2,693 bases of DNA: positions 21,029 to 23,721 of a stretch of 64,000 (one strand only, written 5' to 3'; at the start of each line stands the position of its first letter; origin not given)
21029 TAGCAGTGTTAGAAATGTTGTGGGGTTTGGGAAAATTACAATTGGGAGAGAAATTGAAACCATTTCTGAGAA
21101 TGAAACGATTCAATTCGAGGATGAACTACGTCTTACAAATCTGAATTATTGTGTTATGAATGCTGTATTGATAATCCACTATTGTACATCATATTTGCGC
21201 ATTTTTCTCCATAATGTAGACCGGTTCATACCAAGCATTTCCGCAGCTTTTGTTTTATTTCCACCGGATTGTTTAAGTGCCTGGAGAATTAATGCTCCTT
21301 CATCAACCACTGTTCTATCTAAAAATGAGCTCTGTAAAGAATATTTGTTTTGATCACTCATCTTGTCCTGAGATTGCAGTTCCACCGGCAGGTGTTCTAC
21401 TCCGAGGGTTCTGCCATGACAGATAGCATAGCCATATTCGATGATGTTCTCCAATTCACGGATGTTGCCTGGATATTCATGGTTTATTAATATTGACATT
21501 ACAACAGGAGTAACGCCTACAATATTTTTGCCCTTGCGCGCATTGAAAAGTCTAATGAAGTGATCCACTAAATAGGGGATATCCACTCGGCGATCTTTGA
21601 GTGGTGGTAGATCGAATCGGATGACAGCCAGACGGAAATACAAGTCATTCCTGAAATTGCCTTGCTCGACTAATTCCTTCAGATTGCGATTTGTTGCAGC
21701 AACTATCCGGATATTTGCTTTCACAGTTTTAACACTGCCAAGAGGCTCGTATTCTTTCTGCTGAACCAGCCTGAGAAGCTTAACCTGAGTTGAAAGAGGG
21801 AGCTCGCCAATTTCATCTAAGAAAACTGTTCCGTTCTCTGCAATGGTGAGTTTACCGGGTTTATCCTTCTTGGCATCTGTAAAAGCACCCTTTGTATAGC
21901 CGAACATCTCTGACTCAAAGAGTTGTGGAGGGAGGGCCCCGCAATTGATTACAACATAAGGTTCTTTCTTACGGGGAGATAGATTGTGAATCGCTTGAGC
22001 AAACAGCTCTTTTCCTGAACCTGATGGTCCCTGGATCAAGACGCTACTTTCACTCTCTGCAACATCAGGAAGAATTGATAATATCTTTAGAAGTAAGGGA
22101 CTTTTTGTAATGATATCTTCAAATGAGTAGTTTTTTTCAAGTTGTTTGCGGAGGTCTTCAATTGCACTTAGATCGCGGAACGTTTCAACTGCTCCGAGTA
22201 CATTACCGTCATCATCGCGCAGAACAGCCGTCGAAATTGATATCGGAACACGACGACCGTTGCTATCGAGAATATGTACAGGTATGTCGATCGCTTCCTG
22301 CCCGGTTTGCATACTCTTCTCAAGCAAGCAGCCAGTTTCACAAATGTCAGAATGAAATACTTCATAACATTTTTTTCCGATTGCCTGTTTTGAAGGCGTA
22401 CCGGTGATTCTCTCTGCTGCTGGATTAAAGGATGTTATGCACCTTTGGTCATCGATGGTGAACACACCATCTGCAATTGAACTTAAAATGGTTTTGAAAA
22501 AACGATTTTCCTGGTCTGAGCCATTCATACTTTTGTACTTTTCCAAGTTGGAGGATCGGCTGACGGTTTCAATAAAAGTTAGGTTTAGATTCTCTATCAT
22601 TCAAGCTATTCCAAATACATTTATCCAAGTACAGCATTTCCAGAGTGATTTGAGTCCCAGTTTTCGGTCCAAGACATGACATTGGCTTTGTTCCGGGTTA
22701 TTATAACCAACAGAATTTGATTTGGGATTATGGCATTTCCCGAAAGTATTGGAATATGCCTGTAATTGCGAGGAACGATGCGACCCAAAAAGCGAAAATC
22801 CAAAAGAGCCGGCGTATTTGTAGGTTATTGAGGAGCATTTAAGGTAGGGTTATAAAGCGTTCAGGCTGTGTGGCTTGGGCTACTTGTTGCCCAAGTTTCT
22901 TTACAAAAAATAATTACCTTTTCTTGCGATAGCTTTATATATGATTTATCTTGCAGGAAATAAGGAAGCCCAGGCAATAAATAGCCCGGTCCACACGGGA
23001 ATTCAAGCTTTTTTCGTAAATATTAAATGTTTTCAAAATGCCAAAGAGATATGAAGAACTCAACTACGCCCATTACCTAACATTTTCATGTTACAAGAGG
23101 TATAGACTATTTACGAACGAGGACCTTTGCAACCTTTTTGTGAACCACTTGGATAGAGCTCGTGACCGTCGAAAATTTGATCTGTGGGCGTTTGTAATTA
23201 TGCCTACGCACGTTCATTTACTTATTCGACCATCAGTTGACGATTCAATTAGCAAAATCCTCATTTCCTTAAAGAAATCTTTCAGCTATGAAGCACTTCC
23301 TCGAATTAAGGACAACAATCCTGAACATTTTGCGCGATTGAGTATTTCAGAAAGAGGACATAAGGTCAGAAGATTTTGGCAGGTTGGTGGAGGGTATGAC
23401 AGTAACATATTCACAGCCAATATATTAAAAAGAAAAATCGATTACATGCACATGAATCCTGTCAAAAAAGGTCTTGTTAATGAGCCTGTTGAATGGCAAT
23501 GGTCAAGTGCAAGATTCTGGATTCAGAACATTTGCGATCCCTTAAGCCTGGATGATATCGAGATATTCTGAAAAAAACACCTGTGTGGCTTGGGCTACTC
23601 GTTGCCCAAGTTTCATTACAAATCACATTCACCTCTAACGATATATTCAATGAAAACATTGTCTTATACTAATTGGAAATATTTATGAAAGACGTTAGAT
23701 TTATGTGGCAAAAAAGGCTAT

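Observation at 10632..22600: Sigma-54-driven 12-gene operon: a DsrMKJOP/Hmc-type membrane redox module packaged with its own sensors and NifX-like/CGGC small proteins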

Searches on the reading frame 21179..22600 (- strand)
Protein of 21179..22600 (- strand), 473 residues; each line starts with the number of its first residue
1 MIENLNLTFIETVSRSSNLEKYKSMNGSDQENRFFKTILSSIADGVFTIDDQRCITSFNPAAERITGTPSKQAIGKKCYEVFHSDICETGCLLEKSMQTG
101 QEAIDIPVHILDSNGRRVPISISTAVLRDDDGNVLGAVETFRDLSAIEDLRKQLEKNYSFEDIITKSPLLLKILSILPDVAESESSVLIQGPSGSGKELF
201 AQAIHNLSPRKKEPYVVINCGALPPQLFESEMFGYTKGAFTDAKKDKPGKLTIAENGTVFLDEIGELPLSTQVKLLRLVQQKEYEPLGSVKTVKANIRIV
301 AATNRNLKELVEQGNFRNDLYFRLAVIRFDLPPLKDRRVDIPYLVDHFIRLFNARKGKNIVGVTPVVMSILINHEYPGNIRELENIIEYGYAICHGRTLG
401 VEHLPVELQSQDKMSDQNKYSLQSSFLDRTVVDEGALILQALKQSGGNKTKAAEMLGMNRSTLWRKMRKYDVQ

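Call 5: search_protein_families(library=pfam, proteins=[window:21179-22600:-], max_evalue=0.01)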
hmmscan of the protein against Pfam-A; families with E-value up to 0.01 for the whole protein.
window:21179-22600:- (473 aa): 16 families
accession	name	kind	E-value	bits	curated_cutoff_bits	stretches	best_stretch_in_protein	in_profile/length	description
PF00158.32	Sigma54_activat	-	5.1e-65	218.7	20.2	1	163-328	1-166/168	Sigma-54 interaction domain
PF25601.1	AAA_lid_14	-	2.1e-23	82.4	27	1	335-418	1-84/87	AAA+ ATPase lid domain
PF14532.12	Sigma54_activ_2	-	8.7e-21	75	25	1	166-334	3-138/138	Sigma-54 interaction domain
PF13426.13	PAS_9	-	1.8e-16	60.7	27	1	44-145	2-102/103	PAS domain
PF02954.25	HTH_8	-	2.2e-16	59.7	22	1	434-470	6-42/42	Bacterial regulatory protein, Fis family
PF00989.32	PAS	-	6.5e-16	58.8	22.6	1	34-143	2-112/113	PAS fold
PF08448.16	PAS_4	-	1.3e-12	48.3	23.1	1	39-145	1-106/110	PAS fold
PF07728.20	AAA_5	-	4e-08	33.8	22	1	187-307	2-125/139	AAA domain (dynein-related subfamily)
PF13188.13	PAS_8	-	9.3e-07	29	21.8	1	34-83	2-48/65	PAS domain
PF01078.27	Mg_chelatase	-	2.4e-06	27.6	20.3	0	244-275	95-126/207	Magnesium chelatase, subunit ChlI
PF00004.35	AAA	-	2e-05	25.5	21.2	1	187-308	1-112/131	ATPase family associated with various cellular activities (AAA)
PF13596.12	PAS_10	-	0.00012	23.1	22.1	1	37-144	3-105/106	PAS domain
PF07724.20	AAA_2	-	0.0017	18.9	27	1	184-313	3-133/166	AAA domain (Cdc48 subfamily)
PF18024.7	HTH_50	-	0.0021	18.2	27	1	437-473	15-50/50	Helix-turn-helix domain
PF13384.12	HTH_23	-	0.0023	18.1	24.6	1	436-465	8-36/50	Homeodomain-like domain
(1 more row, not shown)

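Call 93: search_protein_families(library=ncbifam, proteins=[window:21179-22600:-], max_evalue=0.00001)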
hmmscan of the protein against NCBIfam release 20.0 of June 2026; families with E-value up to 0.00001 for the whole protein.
window:21179-22600:- (473 aa): 35 families (the best 25 are shown)
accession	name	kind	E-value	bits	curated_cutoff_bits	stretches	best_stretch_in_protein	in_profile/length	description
NF041552.1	TF_PrdR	equivalog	2.7e-111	372.7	795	1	20-471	122-577/577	sigma-54 dependent transcriptional regulator PrdR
NF008469.0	PRK11361.1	equivalog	1.9e-96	323.6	714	1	146-472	128-456/461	acetoacetate metabolism transcriptional regulator AtoC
TIGR01817.1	nifA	equivalog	1.8e-91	307.5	528.85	1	151-407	186-441/534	nif-specific transcriptional activator NifA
NF038308.1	RNA_repair_RtcR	equivalog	2.7e-87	293.8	650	1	148-471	167-517/530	RNA repair transcriptional activator RtcR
NF003451.0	PRK05022.1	equivalog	1e-86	291.7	476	1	155-472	184-510/512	nitric oxide reductase transcriptional regulator NorR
TIGR01818.1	ntrC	equivalog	3.4e-86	289.9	558.6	1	152-469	125-462/463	nitrogen regulation protein NR(I)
TIGR02915.1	PEP_resp_reg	equivalog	4.4e-86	289.5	502.6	1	152-472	127-444/445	PEP-CTERM-box response regulator transcription factor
NF007689.0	PRK10365.1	equivalog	2.9e-81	273.5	760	1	162-467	140-439/441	sigma-54-dependent response regulator transcription factor ZraR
TIGR02329.1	propionate_PrpR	equivalog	1.7e-80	271.2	499.2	1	148-468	199-525/526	propionate catabolism operon regulatory protein PrpR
NF011695.0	PRK15115.1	equivalog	2e-78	264.2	763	1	158-471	132-437/445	two-component system response regulator GlrR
NF050807.1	TransRegFlbDCaul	equivalog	2.6e-77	260.6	750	1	161-471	118-439/454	sigma-54-dependent transcriptional regulator FlbD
NF041906.1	V4R_TF_MobR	exception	4.6e-77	259.7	999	1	153-470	224-544/544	phenol degradation transcriptional regulator MobR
NF011958.0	PRK15429.1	equivalog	1.9e-76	258.2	830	1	152-472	369-686/692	formate hydrogenlyase transcriptional activator FlhA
NF011953.0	PRK15424.1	equivalog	2e-74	251.2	703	1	148-469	206-533/538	propionate catabolism operon regulatory protein PrpR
NF041946.1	LuxO_transreg_Vib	equivalog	7.4e-73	245.9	800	1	152-471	124-461/463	quorum-sensing sigma-54 dependent transcriptional regulator LuxO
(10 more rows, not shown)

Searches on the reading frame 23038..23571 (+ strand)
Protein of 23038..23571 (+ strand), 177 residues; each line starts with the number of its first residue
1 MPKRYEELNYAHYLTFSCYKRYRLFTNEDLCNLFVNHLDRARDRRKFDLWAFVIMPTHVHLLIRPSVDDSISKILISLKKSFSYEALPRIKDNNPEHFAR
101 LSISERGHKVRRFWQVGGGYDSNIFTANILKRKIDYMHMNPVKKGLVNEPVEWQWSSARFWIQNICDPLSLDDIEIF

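Call 5: search_protein_families(library=pfam, proteins=[window:23038-23571:+], max_evalue=0.01)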
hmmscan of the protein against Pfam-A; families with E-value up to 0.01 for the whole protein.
window:23038-23571:+ (177 aa): 1 family
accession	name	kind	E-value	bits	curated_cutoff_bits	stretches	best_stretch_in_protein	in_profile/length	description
PF01797.21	Y1_Tnp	-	1.7e-07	31.8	23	1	14-89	9-83/121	Transposase IS200 like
